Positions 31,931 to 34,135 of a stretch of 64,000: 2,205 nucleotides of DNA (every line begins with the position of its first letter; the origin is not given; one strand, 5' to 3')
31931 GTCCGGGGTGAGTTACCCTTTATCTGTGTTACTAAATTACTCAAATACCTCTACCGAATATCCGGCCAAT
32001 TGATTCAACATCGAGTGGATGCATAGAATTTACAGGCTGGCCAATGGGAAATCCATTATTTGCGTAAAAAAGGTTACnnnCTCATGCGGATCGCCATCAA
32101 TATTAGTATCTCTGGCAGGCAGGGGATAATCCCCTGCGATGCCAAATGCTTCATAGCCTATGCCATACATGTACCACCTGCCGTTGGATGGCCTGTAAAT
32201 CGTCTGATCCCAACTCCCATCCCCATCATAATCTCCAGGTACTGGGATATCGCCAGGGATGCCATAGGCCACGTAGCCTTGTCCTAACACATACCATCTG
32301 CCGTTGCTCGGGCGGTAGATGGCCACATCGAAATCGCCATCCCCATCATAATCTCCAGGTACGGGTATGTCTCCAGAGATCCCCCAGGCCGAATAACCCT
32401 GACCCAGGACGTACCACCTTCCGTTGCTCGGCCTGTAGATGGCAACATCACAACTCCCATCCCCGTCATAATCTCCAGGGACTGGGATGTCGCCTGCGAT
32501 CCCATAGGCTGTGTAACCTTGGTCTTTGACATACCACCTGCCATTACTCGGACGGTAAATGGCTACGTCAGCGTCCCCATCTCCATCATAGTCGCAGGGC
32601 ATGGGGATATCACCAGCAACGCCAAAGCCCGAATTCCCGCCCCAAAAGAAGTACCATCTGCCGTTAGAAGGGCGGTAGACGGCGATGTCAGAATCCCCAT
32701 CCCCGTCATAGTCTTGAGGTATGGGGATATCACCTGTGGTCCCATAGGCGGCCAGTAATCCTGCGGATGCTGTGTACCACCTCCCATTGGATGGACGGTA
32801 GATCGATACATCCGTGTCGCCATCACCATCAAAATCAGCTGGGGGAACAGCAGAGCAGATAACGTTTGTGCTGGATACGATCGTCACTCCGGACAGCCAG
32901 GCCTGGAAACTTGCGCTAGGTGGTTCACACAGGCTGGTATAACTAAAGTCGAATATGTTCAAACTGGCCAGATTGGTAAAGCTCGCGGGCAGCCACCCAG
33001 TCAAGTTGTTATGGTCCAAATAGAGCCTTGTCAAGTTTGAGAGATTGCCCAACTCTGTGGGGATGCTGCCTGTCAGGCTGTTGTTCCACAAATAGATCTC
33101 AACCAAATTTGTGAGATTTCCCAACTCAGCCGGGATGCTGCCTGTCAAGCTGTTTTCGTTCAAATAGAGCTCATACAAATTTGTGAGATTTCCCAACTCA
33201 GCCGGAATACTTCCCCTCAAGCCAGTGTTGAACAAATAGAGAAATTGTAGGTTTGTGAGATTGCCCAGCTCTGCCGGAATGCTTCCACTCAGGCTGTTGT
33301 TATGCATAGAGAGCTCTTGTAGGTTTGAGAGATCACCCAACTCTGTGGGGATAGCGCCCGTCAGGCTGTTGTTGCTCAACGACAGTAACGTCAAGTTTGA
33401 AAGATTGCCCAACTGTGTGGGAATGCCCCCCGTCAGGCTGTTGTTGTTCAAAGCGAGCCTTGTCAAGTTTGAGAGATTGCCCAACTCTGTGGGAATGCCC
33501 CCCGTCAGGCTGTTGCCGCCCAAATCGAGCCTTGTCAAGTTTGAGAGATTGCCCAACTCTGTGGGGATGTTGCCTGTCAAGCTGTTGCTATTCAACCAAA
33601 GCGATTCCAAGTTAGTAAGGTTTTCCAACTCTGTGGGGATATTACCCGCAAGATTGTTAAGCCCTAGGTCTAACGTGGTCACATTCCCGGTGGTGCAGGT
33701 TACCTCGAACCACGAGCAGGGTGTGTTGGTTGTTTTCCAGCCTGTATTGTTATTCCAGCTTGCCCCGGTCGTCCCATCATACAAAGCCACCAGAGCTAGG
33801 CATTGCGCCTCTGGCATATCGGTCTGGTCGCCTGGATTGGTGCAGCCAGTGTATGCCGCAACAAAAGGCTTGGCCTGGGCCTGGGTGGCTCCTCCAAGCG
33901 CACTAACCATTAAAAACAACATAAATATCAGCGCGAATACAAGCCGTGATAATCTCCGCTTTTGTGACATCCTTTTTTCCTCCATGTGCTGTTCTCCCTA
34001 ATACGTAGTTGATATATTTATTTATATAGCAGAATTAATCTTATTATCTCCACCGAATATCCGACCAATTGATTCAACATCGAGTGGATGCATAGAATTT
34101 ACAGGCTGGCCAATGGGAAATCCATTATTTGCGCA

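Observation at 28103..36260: Tandem array of four secreted proteins with plant-type LRRs fused to an FG-GAP-like beta-propeller; two copies pseudogenised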

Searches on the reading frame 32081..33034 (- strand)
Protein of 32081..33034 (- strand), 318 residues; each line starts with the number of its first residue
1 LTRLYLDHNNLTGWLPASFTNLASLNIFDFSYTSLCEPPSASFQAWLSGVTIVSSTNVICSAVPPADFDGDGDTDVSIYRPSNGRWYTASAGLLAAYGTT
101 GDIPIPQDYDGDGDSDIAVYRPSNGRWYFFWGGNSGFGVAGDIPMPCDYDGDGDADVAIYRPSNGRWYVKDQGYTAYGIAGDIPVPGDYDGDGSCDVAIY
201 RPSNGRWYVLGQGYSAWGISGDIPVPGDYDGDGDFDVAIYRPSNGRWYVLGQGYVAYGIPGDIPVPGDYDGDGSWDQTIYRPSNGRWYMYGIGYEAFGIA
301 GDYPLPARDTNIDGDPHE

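Call 11: find_homologous_proteins(query=window:32081-32875:-, max_evalue=0.00001)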
Query seq(265 aa) (265 aa): 2133 proteins with E <= 0.00001 among 3307 candidates; the best 120 are listed.
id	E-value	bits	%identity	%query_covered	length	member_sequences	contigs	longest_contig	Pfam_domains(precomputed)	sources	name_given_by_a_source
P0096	5.1e-157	540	88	100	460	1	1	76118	PF01839.30,PF00801.27,PF13517.13,PF18911.7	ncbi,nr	ncbi:MAG: PKD domain-containing protein [Chloroflexi bacterium]|nr:PKD domain-containing protein [Ch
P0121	1.1e-112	394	52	91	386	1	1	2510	PF01839.30,PF09853.15,PF17963.8,PF17892.8,PF13517.13,PF17803.8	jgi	jgi:putative transposon-encoded protein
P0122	5.6e-108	379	53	89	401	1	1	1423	PF01839.30,PF13517.13,PF18998.7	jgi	jgi:hypothetical protein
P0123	6.2e-105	369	53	92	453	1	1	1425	PF01839.30,PF00112.30,PF13517.13,PF23973.2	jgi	-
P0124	6.3e-105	369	55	95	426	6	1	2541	PF01839.30,PF13517.13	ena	-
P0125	1.4e-101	358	60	100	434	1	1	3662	PF01839.30,PF13517.13,PF00963.25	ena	-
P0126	2.5e-100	354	56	97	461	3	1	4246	PF01839.30,PF13517.13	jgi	-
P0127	7.6e-98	346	53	91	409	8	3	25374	PF13517.13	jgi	jgi:hypothetical protein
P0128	1.5e-96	341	58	95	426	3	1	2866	PF01839.30,PF13517.13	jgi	-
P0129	3.1e-96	340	48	91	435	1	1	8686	PF00188.33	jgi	jgi:uncharacterized protein YkwD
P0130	4.4e-96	340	58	97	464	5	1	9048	PF01839.30,PF13517.13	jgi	-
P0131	9.4e-96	339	42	91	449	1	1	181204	PF01839.30,PF13517.13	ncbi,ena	-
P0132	1.1e-95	339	56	95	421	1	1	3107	PF01839.30,PF13517.13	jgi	jgi:hypothetical protein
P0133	8.4e-95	336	60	95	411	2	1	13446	PF01839.30,PF13517.13,PF15886.12,PF01364.25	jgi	jgi:hypothetical protein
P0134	1.4e-93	332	47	95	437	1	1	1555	PF01839.30,PF13517.13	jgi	jgi:hypothetical protein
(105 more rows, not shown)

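Call 22: search_protein_representatives(protein=window:32081-33034:-)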
Query: 318 residues. Proteins with E-value up to 0.001 (for the whole library): 28530; up to 1e-10: 19058; up to 1e-30: 9212. The best 150 are listed.
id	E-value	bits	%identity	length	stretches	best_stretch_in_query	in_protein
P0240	2.2e-221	750.8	52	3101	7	62-307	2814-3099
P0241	6.0e-179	611.1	50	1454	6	59-301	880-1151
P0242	1.2e-175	600.2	53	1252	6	67-288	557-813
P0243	5.2e-167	571.8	57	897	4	81-292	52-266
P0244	7.5e-166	568.0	57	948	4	142-299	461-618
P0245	1.3e-164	564.0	52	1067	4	107-289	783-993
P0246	1.7e-163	560.3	55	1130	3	67-305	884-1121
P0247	7.2e-163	558.2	51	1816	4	65-297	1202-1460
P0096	2.3e-159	546.7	82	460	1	32-318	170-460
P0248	2.3e-159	546.7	54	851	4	101-287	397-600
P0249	9.5e-159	544.7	54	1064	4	104-276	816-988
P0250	4.9e-156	535.7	55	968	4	135-276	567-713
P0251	3.5e-153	526.3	63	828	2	66-318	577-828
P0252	1.3e-152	524.5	54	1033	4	108-265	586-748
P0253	1.6e-152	524.2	52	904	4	107-258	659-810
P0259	1.9e-145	500.9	82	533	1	53-318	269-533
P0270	1.7e-140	484.6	83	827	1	62-317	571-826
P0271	2.1e-140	484.3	58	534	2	59-318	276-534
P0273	4.4e-140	483.2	52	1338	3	28-306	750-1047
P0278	1.4e-138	478.3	48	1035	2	23-305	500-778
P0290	1.7e-134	464.8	57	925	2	62-318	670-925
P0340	3.1e-120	417.9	57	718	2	65-317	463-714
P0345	1.4e-118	412.5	50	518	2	54-309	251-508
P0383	4.4e-108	377.9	65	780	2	127-291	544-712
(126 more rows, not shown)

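Call 23: search_protein_families(library=pfam, proteins=[P0259, P0270, P0251, P0271, P0290, P0340, P0383, P0278, P0273, P0345], max_evalue=0.0001)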
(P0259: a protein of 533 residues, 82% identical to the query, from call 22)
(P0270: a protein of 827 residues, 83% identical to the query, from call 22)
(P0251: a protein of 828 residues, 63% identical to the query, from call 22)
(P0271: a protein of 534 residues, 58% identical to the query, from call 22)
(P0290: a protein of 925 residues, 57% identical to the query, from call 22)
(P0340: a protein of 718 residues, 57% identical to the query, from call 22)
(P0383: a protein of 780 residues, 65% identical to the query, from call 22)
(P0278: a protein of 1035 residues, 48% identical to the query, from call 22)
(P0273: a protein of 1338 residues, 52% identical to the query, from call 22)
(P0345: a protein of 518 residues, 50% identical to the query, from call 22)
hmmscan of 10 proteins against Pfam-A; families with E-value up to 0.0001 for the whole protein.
P0259 (533 aa): 3 families
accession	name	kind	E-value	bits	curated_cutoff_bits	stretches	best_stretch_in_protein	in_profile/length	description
PF13517.12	FG-GAP_3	-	1.2e-09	39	26.9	0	323-374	1-61/61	FG-GAP-like repeat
PF01839.29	FG-GAP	-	8e-07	29.3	22.1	0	323-350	9-34/37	FG-GAP repeat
PF15886.11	CBM39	-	4.1e-05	23.8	25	0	351-387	27-63/107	Carbohydrate binding domain (family 32)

P0270 (827 aa): 5 families
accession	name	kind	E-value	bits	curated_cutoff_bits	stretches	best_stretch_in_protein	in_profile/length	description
PF13688.12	Reprolysin_5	-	2.4e-12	47.9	27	1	204-384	4-189/196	Metallo-peptidase family M12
PF13583.11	Reprolysin_4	-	2.7e-08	34.2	22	1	203-394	3-188/203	Metallo-peptidase family M12B Reprolysin-like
PF13582.12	Reprolysin_3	-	5.3e-08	33.9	22.4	1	228-351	3-123/123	Metallo-peptidase family M12B Reprolysin-like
PF01839.29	FG-GAP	-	3.6e-06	27.2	22.1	0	653-685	5-35/37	FG-GAP repeat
PF13517.12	FG-GAP_3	-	8.1e-06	26.8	26.9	0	697-747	1-60/61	FG-GAP-like repeat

P0251 (828 aa): 5 families
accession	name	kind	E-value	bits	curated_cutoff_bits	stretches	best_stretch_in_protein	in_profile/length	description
PF01364.23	Peptidase_C25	-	7.6e-31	108.1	23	1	11-404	2-373/374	Peptidase family C25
PF00932.25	LTD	-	1.5e-12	48.3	34.3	1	408-516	3-106/109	Lamin Tail Domain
PF01839.29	FG-GAP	-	2.1e-12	47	22.1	0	572-593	3-24/37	FG-GAP repeat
PF13517.12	FG-GAP_3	-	2.9e-05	25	26.9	0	578-629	1-61/61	FG-GAP-like repeat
PF16586.11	DUF5060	-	6.4e-05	23.6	27.2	0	730-757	34-63/70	Domain of unknown function (DUF5060)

P0271 (534 aa): 2 families
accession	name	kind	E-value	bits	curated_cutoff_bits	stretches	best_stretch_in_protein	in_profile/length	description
PF01839.29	FG-GAP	-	3.3e-20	72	22.1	1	277-295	2-20/37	FG-GAP repeat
PF13517.12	FG-GAP_3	-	7.3e-18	65.4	26.9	1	404-455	1-61/61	FG-GAP-like repeat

P0290 (925 aa): 2 families
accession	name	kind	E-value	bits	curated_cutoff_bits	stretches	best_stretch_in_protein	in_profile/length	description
PF13517.12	FG-GAP_3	-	7.3e-13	49.4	26.9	1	675-725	1-60/61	FG-GAP-like repeat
PF01839.29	FG-GAP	-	1.1e-09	38.4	22.1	0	672-692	6-26/37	FG-GAP repeat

P0340 (718 aa): 3 families
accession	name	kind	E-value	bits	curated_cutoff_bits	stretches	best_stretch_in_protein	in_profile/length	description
PF14312.12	FG-GAP_2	-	1.5e-100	329.6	23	7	106-153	3-49/49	FG-GAP repeat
PF13517.12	FG-GAP_3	-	6.3e-08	33.5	26.9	0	505-556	1-61/61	FG-GAP-like repeat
PF01839.29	FG-GAP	-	3.8e-07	30.3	22.1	0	623-641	7-25/37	FG-GAP repeat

P0383 (780 aa): 2 families
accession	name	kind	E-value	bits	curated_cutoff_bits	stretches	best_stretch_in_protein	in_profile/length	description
PF13517.12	FG-GAP_3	-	8.9e-12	45.9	26.9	1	689-740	1-60/61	FG-GAP-like repeat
PF01839.29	FG-GAP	-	1.1e-09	38.3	22.1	0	562-584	2-24/37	FG-GAP repeat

P0278 (1035 aa): 7 families
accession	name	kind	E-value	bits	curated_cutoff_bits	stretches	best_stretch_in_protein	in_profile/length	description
PF01839.29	FG-GAP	-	5e-46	154.4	22.1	0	867-882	5-20/37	FG-GAP repeat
PF13517.12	FG-GAP_3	-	1.6e-39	134.8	26.9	6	741-802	1-61/61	FG-GAP-like repeat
PF02868.21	Peptidase_M4_C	-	1.9e-19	70.6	24.4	1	368-524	14-165/165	Thermolysin metallopeptidase, alpha-helical domain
PF01447.24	Peptidase_M4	-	1.7e-18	67.9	22.4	1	231-353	21-143/145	Thermolysin metallopeptidase, catalytic domain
PF08056.16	Trp_leader2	-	1.8e-15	56.9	27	0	585-603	20-38/41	Tryptophan operon leader peptide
PF24009.1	DUF7323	-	1.1e-12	48.2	27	0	801-823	4-26/52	Domain of unknown function (DUF7323)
PF07504.19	FTP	-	2.4e-06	27.7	21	1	74-107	11-44/51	Fungalysin/Thermolysin Propeptide Motif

P0273 (1338 aa): 4 families
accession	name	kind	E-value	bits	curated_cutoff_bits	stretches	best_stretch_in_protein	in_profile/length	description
PF25778.1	DUF7948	-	9.3e-62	209.3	27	1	55-271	1-214/214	Domain of unknown function (DUF7948)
PF06739.17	SBBP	-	1.2e-55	185.6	20.5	6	480-516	1-38/38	Beta-propeller repeat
PF13517.12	FG-GAP_3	-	2.8e-36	124.4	26.9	6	961-1016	1-61/61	FG-GAP-like repeat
PF01839.29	FG-GAP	-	3.1e-26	91.2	22.1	0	910-927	3-20/37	FG-GAP repeat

P0345 (518 aa): 2 families
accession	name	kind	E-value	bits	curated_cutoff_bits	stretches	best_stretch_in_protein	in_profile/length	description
PF13517.12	FG-GAP_3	-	2.2e-15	57.5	26.9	2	344-397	1-60/61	FG-GAP-like repeat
PF01839.29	FG-GAP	-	9.1e-08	32.3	22.1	0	339-360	4-25/37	FG-GAP repeat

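Call 25: search_solved_structures(query=window:32081-32899:-, max_evalue=0.01, show_alignments=2)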
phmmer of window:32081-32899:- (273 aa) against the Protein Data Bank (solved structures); distinct sequences matched with E-value up to 0.01: 0.

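Call 41: predict_structure(alignment_id=A1)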
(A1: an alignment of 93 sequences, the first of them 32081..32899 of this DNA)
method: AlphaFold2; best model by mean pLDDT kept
length: 273 residues; sequences in the alignment: 93
mean_pLDDT: 93.3   pTM: 0.88
mean pLDDT of the five models: 93.3, 92.8, 92.3, 92.2, 92.3
residues with pLDDT >= 90: 245; 70-90: 5; 50-70: 17; < 50: 6
segments of 3 or more residues with pLDDT < 50: 1-3
pLDDT, mean of each block of 10 residues (from residue 1): 55 70 97 97 98 96 97 97 97 96 97 97 98 97 97 97 98 96 97 97 98 96 97 97 98 97 73 53
secondary structure, 60 per line:
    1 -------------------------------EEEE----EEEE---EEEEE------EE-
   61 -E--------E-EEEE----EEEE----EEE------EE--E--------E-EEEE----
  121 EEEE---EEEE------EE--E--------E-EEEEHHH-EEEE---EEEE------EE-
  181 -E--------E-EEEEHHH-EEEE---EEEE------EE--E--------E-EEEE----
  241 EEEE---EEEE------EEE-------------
elements in order: E32-35 E40-43 E47-51 E73-76 E81-84 E89-91 E113-116 E121-124 E128-131 E153-156 E161-164 E168-171 E193-196 E201-204 E208-211 E233-236 E241-244 E248-251 E258-260

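Call 44: fold_search(model_id=the predicted structure, library=pdb)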
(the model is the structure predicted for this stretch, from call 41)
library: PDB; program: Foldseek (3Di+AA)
matches with E <= 10: 460; with E <= 0.001: 15
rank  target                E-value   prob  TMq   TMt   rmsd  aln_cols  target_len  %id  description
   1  9oee_A                1.2e-09  1.00  0.59  0.26   6.5       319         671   20  S. griseus TUA bound UmbA4 complexes (released 2025-12-17)
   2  6mlt                  5.5e-05  1.00  0.34  0.18   8.6       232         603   20  Crystal structure of the V. cholerae biofilm matrix protein Bap1 (released 2019-08-28)
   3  9v6e_B                1.2e-04  1.00  0.43  0.33   8.7       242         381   14  Cryo-EM structure of human full length KICSTOR complex (state 1) (released 2025-11-12)
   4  2bwr_A                1.3e-04  1.00  0.51  0.37   9.8       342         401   16  Crystal Structure of Psathyrella Velutina Lectin at 1.5A Resolution (released 2006-01-23)
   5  4tqm_A                1.5e-04  1.00  0.52  0.38   9.0       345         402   15  Structural basis of specific recognition of non-reducing terminal N-acetylglucosamine by an Agrocybe aegerita lection (released 2015-06-03)
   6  9v86_B                1.5e-04  1.00  0.42  0.32   9.0       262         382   12  Cryo-EM structure of KICSTOR CCC complex (state 3) (released 2025-11-12)
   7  9etn_A                1.6e-04  1.00  0.43  0.25  10.3       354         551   13  Crystal structure of murine CRTAC1 (released 2024-07-31)
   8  2bwm                  2.0e-04  1.00  0.51  0.38   9.5       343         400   15  1.8A CRYSTAL STRUCTURE OF of Psathyrella velutina LECTIN IN COMPLEX WITH METHYL 2-ACETAMIDO-1,2-DIDEOXY-1-SELENO-BETA-D- (released 2006-01-23)
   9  4tqj_A                2.2e-04  1.00  0.48  0.35   9.7       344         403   14  Structural basis of specific recognition of non-reducing terminal N-acetylglucosamine by an Agrocybe aegerita lection (released 2015-06-03)
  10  5mb4                  2.5e-04  1.00  0.47  0.34  10.3       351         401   16  Crystal Structure of the Psathyrella asperospora lectin PAL in complex with GlcNAc (released 2017-02-22)
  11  9van_B                2.8e-04  1.00  0.45  0.34   7.8       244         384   12  Cryo-EM structure of human full length KICSTOR complex (state 2) (released 2025-11-12)
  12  9v9n_B                3.5e-04  1.00  0.42  0.33   8.7       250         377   12  Cryo-EM structure of KICSTOR CCC complex (state 5) (released 2025-11-12)
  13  4up4_A                6.1e-04  1.00  0.41  0.29   9.0       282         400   13  Structure of the recombinant lectin PVL from Psathyrella velutina in complex with GlcNAcb-D-1,3Galactoside (released 2015-01-28)
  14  1l0q_A                8.1e-04  1.00  0.48  0.36   8.3       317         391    9  Tandem YVTN beta-propeller and PKD domains from an archaeal surface layer protein (released 2002-11-06)
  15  6voa_B                9.5e-04  1.00  0.45  0.23   7.0       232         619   12  Cryo-EM structure of the BBSome-ARL6 complex (released 2020-06-24)
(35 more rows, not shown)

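Call 50: find_encoding_contigs(protein=P0259, flank=10000, max_places=4)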
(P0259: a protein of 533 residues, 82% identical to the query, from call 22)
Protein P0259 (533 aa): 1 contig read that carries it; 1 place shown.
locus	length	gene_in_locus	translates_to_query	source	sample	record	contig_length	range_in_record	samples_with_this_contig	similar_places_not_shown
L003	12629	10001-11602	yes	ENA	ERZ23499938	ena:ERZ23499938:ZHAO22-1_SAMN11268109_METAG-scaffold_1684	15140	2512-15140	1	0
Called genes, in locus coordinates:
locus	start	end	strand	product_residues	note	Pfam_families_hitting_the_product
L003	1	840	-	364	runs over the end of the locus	PF13091:PLDc_2, PF07894:SACK1 (faint), PF13091:PLDc_2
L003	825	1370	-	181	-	-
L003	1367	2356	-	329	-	-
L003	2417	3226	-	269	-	-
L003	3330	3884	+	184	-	PF00156:Pribosyltran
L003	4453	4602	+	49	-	-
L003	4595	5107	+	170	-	PF13274:SocA_Panacea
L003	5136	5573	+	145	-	-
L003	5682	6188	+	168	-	-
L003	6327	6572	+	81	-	PF04542:Sigma70_r2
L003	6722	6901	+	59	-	PF04545:Sigma70_r4, PF08281:Sigma70_r4_2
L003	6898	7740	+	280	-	PF13490:zf-HC2 (faint)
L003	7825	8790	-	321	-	PF00291:PALP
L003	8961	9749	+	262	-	PF03724:META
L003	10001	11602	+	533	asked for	PF13517:FG-GAP_3 (faint), PF01839:FG-GAP (faint)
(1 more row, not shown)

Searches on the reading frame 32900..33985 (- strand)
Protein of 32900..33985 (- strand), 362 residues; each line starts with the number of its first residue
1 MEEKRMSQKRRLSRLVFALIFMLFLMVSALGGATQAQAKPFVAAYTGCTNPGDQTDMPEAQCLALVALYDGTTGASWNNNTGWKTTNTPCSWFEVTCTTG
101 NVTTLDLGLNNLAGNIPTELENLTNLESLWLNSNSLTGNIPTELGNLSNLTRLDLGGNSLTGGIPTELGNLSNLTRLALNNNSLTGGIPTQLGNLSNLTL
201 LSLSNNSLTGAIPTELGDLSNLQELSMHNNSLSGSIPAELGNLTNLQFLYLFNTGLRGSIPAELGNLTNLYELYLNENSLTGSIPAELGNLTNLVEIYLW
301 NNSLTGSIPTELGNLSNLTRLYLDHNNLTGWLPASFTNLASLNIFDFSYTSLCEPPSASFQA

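Call 26: search_solved_structures(query=window:32900-33985:-, max_evalue=1e-10)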
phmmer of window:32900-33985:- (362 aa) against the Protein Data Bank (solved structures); distinct sequences matched with E-value up to 1e-10: 174 (the best 60 are shown).
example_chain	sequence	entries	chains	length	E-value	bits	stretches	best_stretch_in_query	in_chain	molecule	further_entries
6s6q_A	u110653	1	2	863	2.5e-189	631.8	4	97-352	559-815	LRR receptor-like serine/threonine-protein kinase GSO1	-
5hyx_B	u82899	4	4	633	3.4e-186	621.5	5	90-348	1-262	Probable LRR receptor-like serine/threonine-protein kinase At4g26540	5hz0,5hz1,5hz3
4mn8_A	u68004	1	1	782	1.5e-137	461.6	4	89-335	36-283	LRR receptor-like serine/threonine-protein kinase FLS2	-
5xkn_A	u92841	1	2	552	2.9e-127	427.7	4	102-318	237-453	LRR receptor-like serine/threonine-protein kinase ERL2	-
7odk_AAA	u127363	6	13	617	8.5e-124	416.3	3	75-319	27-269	Receptor-like protein kinase HSL1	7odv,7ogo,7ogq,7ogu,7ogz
8weg_A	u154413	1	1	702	4.9e-122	410.5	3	158-335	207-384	MALE DISCOVERER 1-INTERACTING RECEPTOR-LIKE KINASE 2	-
8wei_A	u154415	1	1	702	4.9e-122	410.5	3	158-335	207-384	MALE DISCOVERER 1-INTERACTING RECEPTOR-LIKE KINASE 2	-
8weh_A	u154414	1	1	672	2.8e-120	404.7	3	165-335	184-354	MALE DISCOVERER 1-INTERACTING RECEPTOR-LIKE KINASE 2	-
8wef_A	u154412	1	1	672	7.5e-120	403.3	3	165-335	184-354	MALE DISCOVERER 1-INTERACTING RECEPTOR-LIKE KINASE 2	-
5gr8_A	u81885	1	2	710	6.9e-115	387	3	100-348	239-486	Leucine-rich repeat receptor-like protein kinase PEPR1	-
4mna_A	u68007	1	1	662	3.3e-112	378.2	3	89-337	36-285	LRR receptor-like serine/threonine-protein kinase FLS2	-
8web_A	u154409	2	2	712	1.5e-107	362.9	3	96-355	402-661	MDIS1-interacting receptor like kinase 2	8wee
8wec_A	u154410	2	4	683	1.7e-107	362.7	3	96-355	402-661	MDIS1-interacting receptor like kinase 2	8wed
8yaa_A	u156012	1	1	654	1.1e-106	360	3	96-355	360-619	MDIS1-interacting receptor like kinase 2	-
9w1s_A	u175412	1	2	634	1.1e-99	337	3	83-313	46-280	AT5G25930 protein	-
4u08_A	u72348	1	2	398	2.4e-55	191.2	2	116-329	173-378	LIC11098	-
4u09_A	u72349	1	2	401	2.1e-43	151.9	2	110-281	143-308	LIC12759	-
4u06_A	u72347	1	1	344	3.7e-41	144.5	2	116-280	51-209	LIC10831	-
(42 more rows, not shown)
